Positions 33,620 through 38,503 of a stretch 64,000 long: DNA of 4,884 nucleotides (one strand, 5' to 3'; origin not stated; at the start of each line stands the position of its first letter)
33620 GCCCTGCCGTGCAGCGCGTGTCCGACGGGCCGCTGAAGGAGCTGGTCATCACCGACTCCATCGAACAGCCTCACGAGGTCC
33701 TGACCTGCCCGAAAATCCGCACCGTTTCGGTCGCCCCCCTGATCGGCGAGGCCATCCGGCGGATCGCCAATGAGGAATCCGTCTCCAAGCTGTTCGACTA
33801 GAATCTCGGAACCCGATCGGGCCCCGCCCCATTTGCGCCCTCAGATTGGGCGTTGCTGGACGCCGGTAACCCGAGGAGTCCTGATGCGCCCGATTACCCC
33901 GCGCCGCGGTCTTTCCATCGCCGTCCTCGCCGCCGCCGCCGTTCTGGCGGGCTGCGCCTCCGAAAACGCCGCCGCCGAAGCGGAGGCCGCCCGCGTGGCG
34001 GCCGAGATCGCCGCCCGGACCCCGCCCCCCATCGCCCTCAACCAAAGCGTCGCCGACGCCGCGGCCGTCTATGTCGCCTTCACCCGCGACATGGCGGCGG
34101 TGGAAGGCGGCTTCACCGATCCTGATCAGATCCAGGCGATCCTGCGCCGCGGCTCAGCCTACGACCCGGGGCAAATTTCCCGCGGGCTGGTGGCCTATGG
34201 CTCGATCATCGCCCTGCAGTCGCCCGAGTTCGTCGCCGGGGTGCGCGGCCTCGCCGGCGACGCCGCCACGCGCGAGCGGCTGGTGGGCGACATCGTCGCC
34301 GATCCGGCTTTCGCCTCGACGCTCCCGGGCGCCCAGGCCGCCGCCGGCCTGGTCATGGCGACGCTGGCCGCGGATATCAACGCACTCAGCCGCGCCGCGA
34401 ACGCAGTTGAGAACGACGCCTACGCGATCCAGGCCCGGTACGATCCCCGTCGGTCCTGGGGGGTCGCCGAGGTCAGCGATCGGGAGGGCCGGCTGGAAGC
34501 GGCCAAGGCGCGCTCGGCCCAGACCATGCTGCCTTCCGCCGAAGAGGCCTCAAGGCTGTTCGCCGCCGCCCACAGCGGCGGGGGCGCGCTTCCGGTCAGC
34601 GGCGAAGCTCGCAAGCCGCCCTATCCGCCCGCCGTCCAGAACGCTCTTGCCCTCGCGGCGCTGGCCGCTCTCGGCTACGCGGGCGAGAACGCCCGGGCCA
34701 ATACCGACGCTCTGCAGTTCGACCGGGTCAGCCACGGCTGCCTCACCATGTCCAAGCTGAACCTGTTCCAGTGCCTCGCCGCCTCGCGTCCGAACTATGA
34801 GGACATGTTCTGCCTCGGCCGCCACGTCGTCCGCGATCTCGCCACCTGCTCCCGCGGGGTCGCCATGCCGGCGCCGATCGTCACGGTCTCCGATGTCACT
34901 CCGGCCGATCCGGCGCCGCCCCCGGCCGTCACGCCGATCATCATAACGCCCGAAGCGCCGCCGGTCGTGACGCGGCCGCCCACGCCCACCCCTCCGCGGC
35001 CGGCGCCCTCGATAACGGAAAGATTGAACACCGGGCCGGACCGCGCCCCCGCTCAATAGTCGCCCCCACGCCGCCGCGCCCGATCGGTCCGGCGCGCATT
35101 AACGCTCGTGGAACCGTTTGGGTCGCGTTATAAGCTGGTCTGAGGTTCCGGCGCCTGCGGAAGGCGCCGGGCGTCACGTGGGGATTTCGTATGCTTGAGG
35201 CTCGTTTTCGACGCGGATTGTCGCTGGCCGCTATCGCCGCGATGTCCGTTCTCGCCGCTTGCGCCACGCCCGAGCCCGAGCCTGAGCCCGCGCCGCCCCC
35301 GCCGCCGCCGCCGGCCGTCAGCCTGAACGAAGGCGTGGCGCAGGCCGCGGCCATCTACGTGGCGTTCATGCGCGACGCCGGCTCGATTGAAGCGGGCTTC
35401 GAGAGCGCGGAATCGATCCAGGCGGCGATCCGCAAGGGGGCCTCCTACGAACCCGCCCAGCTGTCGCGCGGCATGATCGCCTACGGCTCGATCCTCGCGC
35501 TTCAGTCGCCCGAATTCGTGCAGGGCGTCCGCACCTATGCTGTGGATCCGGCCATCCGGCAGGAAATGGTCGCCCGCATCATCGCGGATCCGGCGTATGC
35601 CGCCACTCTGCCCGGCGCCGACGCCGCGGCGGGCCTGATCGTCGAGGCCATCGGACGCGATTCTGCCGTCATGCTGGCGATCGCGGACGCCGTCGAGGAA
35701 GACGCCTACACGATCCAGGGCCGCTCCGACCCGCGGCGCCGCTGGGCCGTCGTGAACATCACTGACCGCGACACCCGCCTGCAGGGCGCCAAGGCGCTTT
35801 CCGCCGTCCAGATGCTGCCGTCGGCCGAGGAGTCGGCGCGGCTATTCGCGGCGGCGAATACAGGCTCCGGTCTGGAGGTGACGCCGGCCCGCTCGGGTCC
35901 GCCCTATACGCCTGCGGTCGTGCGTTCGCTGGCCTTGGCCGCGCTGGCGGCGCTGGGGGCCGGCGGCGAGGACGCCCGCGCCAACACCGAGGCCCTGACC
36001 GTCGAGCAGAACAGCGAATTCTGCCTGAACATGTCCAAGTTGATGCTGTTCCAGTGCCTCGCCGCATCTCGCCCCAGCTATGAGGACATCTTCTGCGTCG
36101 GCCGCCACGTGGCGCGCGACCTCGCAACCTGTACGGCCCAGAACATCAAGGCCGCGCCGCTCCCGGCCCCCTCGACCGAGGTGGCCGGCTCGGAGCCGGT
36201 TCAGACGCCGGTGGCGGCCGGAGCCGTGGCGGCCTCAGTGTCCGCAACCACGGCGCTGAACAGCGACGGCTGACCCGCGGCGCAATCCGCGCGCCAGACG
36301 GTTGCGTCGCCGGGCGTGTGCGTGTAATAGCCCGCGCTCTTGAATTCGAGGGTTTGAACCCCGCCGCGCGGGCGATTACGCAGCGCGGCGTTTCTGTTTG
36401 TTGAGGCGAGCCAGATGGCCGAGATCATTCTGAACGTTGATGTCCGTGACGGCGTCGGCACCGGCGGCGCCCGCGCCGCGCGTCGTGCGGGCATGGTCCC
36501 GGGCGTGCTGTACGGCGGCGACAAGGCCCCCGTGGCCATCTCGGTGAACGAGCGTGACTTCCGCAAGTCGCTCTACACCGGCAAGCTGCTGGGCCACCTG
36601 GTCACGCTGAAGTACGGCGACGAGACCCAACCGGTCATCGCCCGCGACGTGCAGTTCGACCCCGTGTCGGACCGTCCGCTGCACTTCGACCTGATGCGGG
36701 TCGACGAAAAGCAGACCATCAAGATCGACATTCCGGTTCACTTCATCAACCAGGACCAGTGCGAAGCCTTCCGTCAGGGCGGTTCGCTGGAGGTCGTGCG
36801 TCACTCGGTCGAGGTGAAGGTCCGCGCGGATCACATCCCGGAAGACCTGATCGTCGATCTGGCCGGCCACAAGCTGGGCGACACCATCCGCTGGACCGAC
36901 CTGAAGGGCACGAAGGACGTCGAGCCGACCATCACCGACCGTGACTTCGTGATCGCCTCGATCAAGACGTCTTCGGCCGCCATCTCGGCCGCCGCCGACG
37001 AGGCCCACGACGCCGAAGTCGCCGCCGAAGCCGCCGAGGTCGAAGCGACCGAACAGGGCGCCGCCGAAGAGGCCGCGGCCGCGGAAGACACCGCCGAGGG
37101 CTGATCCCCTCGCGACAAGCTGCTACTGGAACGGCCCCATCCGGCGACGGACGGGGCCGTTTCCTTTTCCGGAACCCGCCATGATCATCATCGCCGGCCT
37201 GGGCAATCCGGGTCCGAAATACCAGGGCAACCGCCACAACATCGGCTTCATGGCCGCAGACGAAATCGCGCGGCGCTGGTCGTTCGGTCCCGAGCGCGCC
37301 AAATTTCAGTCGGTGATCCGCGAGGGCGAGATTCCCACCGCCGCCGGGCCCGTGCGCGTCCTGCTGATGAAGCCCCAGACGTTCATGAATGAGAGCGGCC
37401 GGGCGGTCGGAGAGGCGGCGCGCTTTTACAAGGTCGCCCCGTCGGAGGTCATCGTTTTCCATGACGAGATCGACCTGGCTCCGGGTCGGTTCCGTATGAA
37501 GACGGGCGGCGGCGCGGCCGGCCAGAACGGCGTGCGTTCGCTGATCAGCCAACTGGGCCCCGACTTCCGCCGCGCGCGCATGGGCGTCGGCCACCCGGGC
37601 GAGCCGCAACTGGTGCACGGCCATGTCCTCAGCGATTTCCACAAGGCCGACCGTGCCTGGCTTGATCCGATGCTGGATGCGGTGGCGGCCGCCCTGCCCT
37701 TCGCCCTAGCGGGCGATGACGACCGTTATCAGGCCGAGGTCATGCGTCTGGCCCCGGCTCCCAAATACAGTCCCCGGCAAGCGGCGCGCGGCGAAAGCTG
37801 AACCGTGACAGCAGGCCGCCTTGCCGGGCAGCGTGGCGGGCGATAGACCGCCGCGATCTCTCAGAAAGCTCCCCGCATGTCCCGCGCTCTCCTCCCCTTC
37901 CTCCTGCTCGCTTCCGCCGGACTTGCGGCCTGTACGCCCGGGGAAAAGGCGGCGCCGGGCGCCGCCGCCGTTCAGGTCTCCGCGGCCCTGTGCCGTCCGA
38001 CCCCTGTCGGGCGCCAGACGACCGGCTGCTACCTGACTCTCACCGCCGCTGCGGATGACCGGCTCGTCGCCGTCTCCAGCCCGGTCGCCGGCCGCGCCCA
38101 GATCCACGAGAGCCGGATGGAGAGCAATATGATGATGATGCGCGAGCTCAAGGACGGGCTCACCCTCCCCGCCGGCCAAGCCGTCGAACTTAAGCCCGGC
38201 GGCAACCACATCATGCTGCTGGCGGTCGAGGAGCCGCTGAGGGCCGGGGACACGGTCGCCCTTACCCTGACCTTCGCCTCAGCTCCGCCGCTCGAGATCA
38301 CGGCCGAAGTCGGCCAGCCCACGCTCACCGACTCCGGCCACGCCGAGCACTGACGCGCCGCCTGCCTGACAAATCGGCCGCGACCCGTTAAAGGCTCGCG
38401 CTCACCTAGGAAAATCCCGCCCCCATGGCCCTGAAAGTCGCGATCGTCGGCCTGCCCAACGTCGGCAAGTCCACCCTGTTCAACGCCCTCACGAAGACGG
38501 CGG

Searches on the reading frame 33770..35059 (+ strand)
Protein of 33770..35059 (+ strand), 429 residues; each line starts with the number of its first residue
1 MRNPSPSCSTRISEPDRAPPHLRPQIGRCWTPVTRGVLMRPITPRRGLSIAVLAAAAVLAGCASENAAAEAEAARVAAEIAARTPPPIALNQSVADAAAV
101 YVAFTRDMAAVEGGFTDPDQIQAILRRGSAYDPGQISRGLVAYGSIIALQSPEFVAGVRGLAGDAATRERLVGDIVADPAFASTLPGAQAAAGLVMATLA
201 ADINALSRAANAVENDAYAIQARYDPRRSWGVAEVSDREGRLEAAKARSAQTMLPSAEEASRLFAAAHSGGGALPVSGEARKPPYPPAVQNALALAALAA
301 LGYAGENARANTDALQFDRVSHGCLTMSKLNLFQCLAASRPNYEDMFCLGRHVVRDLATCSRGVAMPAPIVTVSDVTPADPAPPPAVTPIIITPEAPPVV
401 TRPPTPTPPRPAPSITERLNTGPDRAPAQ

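Call 89: search_protein_families(library=pfam, max_evalue=0.0001, proteins=[window:33770-35059:+])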
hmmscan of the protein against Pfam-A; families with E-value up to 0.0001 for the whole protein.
window:33770-35059:+ (429 aa): 0 families

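Call 90: search_protein_families(library=ncbifam, max_evalue=0.01, proteins=[window:33770-35059:+])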
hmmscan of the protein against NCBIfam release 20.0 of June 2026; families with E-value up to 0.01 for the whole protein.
window:33770-35059:+ (429 aa): 1 family
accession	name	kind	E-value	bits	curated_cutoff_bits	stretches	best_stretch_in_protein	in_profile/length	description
NF053527.1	lipo_Cory_WKLS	subfamily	0.0035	17.3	105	1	51-124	5-88/166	WKL family lipoprotein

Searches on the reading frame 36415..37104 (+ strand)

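Call 91: search_protein_families(library=pfam, max_evalue=0.0001, proteins=[window:36415-37104:+])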
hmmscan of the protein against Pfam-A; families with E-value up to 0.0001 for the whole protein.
window:36415-37104:+ (229 aa): 2 families
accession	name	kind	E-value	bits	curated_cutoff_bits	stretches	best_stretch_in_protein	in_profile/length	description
PF01386.24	Ribosomal_L25p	-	3e-23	82.5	23.6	1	6-93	1-82/82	Ribosomal L25p family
PF14693.11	Ribosomal_TL5_C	-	5.3e-21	75.2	27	1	102-185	2-82/84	Ribosomal protein TL5, C-terminal domain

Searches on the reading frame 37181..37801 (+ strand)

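Call 91: search_protein_families(library=pfam, max_evalue=0.0001, proteins=[window:37181-37801:+])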
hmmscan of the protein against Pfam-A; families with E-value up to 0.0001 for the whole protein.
window:37181-37801:+ (206 aa): 1 family
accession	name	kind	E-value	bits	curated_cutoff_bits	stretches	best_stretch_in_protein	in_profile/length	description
PF01195.25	Pept_tRNA_hydro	-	2.1e-59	200.9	27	1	3-182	1-177/183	Peptidyl-tRNA hydrolase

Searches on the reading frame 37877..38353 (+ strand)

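Call 91: search_protein_families(library=pfam, max_evalue=0.0001, proteins=[window:37877-38353:+])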
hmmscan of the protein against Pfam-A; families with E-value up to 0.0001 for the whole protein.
window:37877-38353:+ (158 aa): 1 family
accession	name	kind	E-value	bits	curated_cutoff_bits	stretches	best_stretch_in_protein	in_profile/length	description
PF04314.18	PCuAC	-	1.9e-34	118.3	29.4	1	34-140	1-108/109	Copper chaperone PCu(A)C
